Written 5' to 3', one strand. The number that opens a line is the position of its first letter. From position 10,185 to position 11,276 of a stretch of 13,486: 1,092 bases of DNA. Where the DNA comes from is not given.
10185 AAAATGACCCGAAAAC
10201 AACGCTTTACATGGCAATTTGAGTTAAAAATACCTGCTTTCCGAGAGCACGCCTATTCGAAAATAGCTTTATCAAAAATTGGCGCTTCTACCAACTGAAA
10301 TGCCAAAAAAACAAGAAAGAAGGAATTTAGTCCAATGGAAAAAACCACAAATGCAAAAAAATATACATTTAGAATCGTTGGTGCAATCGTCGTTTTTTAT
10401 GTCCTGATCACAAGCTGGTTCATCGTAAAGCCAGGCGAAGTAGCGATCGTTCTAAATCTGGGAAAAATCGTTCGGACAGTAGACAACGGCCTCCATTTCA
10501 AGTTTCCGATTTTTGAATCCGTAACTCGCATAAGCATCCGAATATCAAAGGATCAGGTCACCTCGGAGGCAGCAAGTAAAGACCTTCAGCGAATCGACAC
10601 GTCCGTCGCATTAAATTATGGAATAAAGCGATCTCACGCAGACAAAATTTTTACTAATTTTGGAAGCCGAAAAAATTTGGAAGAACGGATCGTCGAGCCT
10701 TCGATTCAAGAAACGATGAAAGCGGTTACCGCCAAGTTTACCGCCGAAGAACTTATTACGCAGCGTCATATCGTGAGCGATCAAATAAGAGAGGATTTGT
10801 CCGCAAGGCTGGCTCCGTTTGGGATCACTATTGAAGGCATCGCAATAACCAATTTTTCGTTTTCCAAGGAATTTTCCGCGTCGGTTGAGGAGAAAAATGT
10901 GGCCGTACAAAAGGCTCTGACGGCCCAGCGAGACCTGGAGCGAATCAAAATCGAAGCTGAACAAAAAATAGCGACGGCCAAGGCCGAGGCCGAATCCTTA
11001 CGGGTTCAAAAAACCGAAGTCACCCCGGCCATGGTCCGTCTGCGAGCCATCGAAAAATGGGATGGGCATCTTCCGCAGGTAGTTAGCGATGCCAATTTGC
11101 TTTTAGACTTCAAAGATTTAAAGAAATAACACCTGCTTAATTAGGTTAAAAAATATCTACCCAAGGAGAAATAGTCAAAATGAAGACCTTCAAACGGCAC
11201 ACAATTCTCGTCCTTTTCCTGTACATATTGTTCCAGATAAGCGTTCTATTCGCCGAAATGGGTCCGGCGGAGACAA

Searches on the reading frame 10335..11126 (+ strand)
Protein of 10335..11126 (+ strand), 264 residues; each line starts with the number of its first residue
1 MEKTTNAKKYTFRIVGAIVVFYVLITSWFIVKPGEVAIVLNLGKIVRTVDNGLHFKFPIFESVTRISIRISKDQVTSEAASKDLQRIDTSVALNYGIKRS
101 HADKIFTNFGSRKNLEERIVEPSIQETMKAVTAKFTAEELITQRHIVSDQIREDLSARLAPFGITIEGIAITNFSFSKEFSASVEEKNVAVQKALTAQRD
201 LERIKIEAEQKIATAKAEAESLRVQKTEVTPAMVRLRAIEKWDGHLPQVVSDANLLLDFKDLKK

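Call 7: search_protein_families(library=pfam, proteins=[window:10335-11126:+], max_evalue=0.01)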
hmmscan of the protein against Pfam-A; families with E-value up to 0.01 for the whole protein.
window:10335-11126:+ (264 aa): 2 families
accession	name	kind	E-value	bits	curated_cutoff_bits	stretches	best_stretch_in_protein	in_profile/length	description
PF01145.31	Band_7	-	5e-37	128.1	23.6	1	29-219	1-176/176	SPFH domain / Band 7 family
PF13421.11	Band_7_1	-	0.00085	19.4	24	1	113-187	135-206/211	SPFH domain-Band 7 family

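Call 9: find_encoding_contigs(protein=window:10335-11126:+, flank=10000, max_places=6)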
Protein window:10335-11126:+ (264 aa): 1 contig read that carries it; 1 place shown.
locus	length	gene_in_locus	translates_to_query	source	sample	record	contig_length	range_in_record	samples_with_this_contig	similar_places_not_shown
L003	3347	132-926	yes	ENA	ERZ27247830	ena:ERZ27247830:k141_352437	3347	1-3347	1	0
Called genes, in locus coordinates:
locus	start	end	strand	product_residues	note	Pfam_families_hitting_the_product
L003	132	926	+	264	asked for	PF01145:Band_7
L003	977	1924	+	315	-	-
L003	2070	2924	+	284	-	-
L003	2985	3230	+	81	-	-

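Call 18: find_related_loci(query=window:10335-11126:+, collection=genome_contigs, flank=10000)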
Query window:10335-11126:+ (264 aa) in genome_contigs; peptide patterns used: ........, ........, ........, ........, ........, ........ (x = any residue, [..] = any of these).
599 stretches matched a pattern (row limit reached: there are more); 499 encode a relative of the query (tblastn E <= 1e-3); the best 80 are kept; 80 distinct loci.
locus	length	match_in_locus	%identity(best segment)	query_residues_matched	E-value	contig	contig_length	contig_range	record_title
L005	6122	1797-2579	47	9-264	3e-73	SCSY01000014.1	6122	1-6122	MAG: Nitrospirae bacterium isolate FW300_bin.22 FW300_bin.22-7736, whole genome shotgun sequence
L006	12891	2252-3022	47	14-264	8e-73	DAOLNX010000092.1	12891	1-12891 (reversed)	MAG TPA_asm: Smithellaceae bacterium isolate AMR_MDS_4776 NODE_5690_length_12891_cov_5.420848, whole genome shotgun sequ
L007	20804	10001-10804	47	8-264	2e-71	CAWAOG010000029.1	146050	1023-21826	MAG: uncultured delta proteobacterium isolate MFD02979.bin.1.23 genome assembly, contig: contig_3711, whole genome shotg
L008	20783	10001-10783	46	4-264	3e-71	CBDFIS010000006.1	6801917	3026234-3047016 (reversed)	MAG: Bryobacterales bacterium isolate bc932d13-f3e1-476a-a82d-8314761e2f96 genome assembly, contig: contig_6, whole geno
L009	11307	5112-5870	47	16-264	1e-70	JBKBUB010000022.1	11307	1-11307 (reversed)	MAG: Thermodesulfovibrionales bacterium isolate 21H_026.bin.33 NODE_22_length_11307_cov_3.308657, whole genome shotgun s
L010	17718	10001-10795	45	4-264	2e-70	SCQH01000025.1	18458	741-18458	MAG: Nitrospirae bacterium isolate DP16D_bin.48 DP16D_bin.48-21950, whole genome shotgun sequence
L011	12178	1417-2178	47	15-264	3e-70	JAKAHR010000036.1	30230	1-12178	MAG: Nitrospirae bacterium isolate WY3.bin121 NODE_2286_length_30230_cov_3.515364, whole genome shotgun sequence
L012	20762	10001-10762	48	17-264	4e-70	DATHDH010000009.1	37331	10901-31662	MAG TPA_asm: Dissulfurispiraceae bacterium isolate SMAG_U12388 k141_1065021, whole genome shotgun sequence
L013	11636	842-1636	45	12-264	6e-70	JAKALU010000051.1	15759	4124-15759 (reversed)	MAG: Nitrospirae bacterium isolate WY5.bin134 NODE_6125_length_15759_cov_1.319345, whole genome shotgun sequence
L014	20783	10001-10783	46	12-263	1e-69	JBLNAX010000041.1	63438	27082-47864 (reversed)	MAG: Acidobacteriota bacterium isolate MAG166 PRJNA951521_bin26_renamed_40, whole genome shotgun sequence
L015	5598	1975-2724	46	20-264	9e-70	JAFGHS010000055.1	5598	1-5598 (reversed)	MAG: Deltaproteobacteria bacterium isolate Zod_Metabat.153 k87_4353494, whole genome shotgun sequence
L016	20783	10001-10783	43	13-264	2e-68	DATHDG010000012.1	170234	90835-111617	MAG TPA_asm: Dissulfurispiraceae bacterium isolate SMAG_U12387 k141_16806, whole genome shotgun sequence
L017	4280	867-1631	44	14-263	9e-68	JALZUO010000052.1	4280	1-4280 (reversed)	MAG: Oligoflexales bacterium isolate g2_MAG_00001 g2_MAG_00001_000000000052, whole genome shotgun sequence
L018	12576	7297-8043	46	22-264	1e-69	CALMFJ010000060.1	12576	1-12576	MAG TPA_asm: uncultured proteobacterium isolate SRR8868559_bin.50_CONCOCT_v1.1_MAG genome assembly, contig: ERZ1645192.3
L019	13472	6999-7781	46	9-264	9e-68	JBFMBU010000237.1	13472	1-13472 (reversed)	MAG: Thermodesulfobacteriota bacterium isolate MAG172 MAG172_237, whole genome shotgun sequence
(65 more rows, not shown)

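Call 40: find_homologous_proteins(query=window:10335-11126:+, max_evalue=1e-40)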
Query window:10335-11126:+ (264 aa): 5752 proteins with E <= 1e-40 among 8000 candidates; the best 120 are listed.
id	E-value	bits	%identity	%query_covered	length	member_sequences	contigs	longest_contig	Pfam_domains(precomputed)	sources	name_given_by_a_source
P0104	3.7e-161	552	100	100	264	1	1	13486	PF01145.32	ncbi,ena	-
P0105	7.9e-109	381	69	97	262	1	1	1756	PF01145.32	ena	-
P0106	1.6e-102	360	69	94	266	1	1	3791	PF01145.32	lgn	-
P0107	1.0e-89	318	61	96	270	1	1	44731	PF01145.32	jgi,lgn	-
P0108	2.6e-87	310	60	95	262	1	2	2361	PF01145.32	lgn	-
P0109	6.8e-86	306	58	94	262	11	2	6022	PF01145.32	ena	-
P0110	7.3e-86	306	57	98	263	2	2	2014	PF01145.32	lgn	-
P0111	6.7e-85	302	53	99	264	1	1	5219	PF01145.32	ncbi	-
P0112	2.0e-83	298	55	97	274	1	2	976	PF01145.32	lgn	-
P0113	5.3e-69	250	52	90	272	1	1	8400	PF01145.32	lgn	-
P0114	2.6e-68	248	51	91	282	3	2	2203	PF01145.32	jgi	jgi:Membrane protease subunits, stomatin/prohibitin homologs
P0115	1.8e-66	242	49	96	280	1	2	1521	PF01145.32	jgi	-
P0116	4.9e-65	237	47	85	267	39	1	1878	PF01145.32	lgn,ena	-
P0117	8.6e-65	237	49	89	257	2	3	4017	PF01145.32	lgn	-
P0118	1.1e-64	236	49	91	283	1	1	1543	PF01145.32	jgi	jgi:regulator of protease activity HflC (stomatin/prohibitin superfamily)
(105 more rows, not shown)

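Call 41: find_encoding_contigs(protein=P0107, flank=10000, max_places=3)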
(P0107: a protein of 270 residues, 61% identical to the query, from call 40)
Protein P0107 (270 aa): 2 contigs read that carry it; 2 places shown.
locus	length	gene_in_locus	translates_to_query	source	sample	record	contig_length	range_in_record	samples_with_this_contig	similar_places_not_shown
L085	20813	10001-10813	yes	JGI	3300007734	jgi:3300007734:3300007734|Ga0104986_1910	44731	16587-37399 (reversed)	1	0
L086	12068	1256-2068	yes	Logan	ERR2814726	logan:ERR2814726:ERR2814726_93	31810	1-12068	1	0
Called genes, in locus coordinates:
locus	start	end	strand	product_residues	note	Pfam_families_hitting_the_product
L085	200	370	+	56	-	-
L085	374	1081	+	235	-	-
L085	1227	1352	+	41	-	-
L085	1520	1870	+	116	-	-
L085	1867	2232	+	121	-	-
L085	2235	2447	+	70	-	-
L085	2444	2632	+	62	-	-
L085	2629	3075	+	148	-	-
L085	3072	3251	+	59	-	-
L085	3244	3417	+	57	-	-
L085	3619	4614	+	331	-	PF21189:PHA02142, PF09414:RNA_ligase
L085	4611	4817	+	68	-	-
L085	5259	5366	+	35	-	-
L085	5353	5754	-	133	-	PF06356:DUF1064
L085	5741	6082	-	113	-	PF13637:Ank_4 (faint), PF00023:Ank (faint), PF12796:Ank_2 (weak)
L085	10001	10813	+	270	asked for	PF01145:Band_7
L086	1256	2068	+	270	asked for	PF01145:Band_7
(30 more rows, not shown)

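Call 42: find_encoding_contigs(protein=P0106, flank=10000, max_places=3)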
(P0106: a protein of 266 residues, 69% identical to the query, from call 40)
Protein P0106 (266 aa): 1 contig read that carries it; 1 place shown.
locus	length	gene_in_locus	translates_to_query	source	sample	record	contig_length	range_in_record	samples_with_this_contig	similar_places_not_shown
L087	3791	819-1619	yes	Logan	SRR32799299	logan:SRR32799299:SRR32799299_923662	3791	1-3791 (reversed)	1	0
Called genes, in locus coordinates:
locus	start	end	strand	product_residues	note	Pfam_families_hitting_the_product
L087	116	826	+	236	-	PF02348:CTP_transf_3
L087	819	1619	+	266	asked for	PF01145:Band_7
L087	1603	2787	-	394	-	PF01266:DAO (weak), PF13450:NAD_binding_8, PF03275:GLF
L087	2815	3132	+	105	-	-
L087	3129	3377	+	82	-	-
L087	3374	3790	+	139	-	?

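Call 43: find_encoding_contigs(protein=P0109, flank=10000, max_places=3)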
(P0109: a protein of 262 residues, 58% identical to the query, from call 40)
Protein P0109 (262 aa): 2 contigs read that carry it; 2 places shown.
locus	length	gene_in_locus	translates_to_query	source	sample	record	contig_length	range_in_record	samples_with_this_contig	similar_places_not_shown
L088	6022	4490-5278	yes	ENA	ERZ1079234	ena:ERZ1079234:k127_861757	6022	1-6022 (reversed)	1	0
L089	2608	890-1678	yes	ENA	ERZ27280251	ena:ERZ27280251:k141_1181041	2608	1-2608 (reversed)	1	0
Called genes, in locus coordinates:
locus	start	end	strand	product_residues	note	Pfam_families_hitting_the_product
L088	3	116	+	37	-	?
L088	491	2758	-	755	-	-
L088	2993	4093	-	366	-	-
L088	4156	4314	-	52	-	-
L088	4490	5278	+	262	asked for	PF01145:Band_7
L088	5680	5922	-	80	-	PF19807:DUF6290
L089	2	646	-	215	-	?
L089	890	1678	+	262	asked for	PF01145:Band_7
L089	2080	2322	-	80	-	PF19807:DUF6290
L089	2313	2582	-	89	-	-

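Call 44: find_encoding_contigs(protein=P0111, flank=10000, max_places=3)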
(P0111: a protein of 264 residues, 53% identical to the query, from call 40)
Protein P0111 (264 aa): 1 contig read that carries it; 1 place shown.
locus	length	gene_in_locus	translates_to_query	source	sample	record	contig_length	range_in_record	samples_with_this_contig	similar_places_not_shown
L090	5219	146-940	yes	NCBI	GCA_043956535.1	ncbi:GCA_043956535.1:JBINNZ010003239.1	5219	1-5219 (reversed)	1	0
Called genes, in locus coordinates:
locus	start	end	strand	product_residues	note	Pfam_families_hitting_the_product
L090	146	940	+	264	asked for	PF01145:Band_7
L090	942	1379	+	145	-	-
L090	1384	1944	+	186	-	PF00149:Metallophos, PF12850:Metallophos_2 (faint)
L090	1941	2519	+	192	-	-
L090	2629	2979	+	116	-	PF04480:DUF559 (weak)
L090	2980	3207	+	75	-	-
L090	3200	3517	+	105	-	-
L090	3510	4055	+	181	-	-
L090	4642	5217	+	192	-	?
